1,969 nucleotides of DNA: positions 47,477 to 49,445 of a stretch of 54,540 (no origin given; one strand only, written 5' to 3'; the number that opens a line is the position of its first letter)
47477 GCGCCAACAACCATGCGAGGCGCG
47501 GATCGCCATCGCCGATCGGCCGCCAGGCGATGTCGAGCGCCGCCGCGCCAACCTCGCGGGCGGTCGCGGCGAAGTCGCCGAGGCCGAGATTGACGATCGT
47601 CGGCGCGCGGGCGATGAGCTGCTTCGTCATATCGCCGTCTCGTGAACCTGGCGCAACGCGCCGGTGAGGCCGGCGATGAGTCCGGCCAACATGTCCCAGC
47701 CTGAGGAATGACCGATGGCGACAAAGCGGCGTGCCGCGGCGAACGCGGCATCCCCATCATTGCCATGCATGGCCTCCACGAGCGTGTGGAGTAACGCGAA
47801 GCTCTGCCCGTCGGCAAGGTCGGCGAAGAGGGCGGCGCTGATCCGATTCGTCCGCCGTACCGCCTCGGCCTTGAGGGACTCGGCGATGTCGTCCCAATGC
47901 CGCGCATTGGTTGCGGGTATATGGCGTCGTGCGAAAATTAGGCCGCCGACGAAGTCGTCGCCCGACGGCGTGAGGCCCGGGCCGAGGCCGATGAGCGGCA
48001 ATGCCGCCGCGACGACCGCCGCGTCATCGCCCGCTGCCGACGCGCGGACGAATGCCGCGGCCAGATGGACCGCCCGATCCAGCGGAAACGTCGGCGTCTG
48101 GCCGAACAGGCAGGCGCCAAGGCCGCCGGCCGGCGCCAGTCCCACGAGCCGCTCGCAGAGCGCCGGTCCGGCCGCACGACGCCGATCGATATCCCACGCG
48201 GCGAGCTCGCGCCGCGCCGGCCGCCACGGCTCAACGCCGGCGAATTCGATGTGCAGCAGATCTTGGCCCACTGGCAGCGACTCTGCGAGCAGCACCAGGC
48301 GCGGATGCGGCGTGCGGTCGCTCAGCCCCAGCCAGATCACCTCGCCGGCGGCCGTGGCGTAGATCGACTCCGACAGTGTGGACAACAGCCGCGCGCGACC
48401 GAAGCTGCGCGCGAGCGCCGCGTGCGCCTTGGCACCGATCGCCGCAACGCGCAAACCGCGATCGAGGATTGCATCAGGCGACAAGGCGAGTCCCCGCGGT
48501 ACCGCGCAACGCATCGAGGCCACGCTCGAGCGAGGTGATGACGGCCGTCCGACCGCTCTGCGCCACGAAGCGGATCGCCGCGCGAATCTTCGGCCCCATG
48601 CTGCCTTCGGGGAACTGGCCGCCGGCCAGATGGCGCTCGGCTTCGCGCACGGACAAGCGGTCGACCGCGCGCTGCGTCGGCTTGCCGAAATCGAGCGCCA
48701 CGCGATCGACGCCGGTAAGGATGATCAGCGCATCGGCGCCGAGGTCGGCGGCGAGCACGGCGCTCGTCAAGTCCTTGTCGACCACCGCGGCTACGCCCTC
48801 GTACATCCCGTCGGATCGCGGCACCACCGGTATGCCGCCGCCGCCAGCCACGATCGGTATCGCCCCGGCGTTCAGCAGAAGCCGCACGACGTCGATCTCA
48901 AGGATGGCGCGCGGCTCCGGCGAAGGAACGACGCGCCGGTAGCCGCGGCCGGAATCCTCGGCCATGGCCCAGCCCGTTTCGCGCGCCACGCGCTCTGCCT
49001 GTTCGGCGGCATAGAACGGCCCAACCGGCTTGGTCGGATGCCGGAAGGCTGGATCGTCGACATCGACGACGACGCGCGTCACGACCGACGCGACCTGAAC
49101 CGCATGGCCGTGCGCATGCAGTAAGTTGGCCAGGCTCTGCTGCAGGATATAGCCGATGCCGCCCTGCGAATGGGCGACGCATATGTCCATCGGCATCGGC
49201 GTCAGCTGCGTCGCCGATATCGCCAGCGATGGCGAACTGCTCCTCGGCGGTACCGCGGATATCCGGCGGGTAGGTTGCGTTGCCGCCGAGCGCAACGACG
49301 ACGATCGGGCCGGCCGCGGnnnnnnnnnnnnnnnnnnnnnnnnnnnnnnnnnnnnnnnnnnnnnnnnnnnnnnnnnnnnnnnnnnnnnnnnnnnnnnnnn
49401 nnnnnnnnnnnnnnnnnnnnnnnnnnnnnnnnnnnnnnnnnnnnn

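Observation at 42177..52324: Nine-gene, 10-kb operon: variant oxalurate/oxamate module built around FdrA-DUF1116-DUF2877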

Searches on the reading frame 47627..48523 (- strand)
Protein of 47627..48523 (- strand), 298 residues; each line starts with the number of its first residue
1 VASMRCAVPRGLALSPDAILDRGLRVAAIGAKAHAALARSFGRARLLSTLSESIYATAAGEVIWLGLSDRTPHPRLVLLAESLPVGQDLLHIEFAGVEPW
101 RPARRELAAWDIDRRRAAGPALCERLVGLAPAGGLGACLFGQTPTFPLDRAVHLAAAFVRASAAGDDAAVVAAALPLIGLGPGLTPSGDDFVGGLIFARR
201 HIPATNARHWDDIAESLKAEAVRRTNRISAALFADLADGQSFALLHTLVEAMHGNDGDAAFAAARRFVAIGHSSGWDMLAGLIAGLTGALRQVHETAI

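Call 4: search_protein_families(library=pfam, proteins=[window:47627-48523:-], max_evalue=0.01)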
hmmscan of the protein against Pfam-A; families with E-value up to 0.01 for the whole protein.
window:47627-48523:- (298 aa): 1 family
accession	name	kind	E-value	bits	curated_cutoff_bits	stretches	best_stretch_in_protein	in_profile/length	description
PF11392.14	AllH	-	2.5e-22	80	25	1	177-286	1-109/109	Oxamate carbamoyltransferase subunit AllH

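Call 5: search_protein_families(library=ncbifam, proteins=[window:47627-48523:-], max_evalue=0.001)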
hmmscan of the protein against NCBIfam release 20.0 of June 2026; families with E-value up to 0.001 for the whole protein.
window:47627-48523:- (298 aa): 0 families

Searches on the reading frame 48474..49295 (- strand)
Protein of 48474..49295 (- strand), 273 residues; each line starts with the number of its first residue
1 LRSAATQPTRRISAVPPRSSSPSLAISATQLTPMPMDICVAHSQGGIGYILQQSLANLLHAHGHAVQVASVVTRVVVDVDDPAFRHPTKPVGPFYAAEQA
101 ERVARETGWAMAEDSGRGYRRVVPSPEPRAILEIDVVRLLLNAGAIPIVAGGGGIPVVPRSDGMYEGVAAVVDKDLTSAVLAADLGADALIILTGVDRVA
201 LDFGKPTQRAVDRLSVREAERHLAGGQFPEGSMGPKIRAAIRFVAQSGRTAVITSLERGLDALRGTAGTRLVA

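Call 4: search_protein_families(library=pfam, proteins=[window:48474-49295:-], max_evalue=0.01)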
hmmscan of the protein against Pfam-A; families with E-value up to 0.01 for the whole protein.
window:48474-49295:- (273 aa): 1 family
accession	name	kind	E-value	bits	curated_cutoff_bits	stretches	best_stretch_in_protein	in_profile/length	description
PF00696.33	AA_kinase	-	3.9e-20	73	24.9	1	101-255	110-234/234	Amino acid kinase family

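Call 5: search_protein_families(library=ncbifam, proteins=[window:48474-49295:-], max_evalue=0.001)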
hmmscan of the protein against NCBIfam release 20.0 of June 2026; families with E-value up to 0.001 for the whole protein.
window:48474-49295:- (273 aa): 7 families
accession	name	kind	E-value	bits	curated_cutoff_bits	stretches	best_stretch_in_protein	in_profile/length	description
TIGR00746.1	arcC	equivalog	1.7e-90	303.2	358.25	1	29-272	66-308/309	carbamate kinase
NF009007.0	PRK12352.1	subfamily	2.2e-88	296.2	266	1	29-272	71-314/316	carbamate kinase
NF009008.0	PRK12354.1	subfamily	1.7e-82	277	361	1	28-271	64-298/308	carbamate kinase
NF006926.0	PRK09411.1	equivalog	1.3e-63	215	416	1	28-271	65-295/297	carbamate kinase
TIGR00761.1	argB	equivalog_domain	7e-08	32.3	151.3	1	136-253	127-231/231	acetylglutamate kinase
NF010659.0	PRK14058.1-1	equivalog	6.3e-06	25.5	223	1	134-253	140-245/267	[LysW]-aminoadipate kinase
TIGR01027.1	proB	equivalog_domain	0.00055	19.2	186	1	155-257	126-233/363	glutamate 5-kinase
